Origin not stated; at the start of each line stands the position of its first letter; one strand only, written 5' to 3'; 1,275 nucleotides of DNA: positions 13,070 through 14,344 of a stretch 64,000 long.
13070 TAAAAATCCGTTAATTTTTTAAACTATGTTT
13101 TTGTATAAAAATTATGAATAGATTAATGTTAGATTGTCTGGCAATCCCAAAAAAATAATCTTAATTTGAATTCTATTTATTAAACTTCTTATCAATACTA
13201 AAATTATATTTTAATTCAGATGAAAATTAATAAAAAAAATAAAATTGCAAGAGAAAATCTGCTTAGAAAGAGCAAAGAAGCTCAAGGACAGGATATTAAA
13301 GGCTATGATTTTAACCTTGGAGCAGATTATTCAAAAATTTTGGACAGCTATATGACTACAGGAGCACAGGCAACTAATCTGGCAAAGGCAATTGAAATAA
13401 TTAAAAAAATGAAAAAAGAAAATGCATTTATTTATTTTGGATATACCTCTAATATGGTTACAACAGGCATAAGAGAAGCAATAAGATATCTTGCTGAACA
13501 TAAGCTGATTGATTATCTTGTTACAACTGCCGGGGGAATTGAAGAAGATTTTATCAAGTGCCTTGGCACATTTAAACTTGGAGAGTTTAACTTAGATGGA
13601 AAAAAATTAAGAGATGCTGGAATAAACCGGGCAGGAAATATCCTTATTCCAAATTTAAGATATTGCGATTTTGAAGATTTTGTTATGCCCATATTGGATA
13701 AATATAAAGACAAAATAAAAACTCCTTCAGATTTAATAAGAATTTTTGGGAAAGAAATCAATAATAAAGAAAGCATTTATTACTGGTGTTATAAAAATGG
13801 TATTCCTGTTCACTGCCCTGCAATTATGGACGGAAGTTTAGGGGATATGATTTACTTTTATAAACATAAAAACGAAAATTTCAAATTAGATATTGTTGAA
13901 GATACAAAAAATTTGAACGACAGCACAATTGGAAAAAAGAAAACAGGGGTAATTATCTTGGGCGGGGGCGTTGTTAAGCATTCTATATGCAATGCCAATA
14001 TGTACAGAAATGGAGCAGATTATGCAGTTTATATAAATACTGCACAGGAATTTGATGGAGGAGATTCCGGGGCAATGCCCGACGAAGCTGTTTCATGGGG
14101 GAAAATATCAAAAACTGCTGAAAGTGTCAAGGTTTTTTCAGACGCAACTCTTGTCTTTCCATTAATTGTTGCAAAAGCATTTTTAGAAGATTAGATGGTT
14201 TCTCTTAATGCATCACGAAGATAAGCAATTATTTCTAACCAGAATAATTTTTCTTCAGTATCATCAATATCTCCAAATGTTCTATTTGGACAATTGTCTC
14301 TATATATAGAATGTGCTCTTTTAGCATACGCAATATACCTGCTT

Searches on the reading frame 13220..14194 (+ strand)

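Call 54: search_protein_families(library=pfam, proteins=[window:13220-14194:+], max_evalue=0.001)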
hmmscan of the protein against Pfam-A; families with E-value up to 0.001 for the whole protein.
window:13220-14194:+ (324 aa): 1 family
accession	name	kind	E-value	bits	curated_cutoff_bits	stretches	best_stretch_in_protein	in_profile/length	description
PF01916.23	DS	-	2.8e-117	391.6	27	1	40-319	2-287/288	Deoxyhypusine synthase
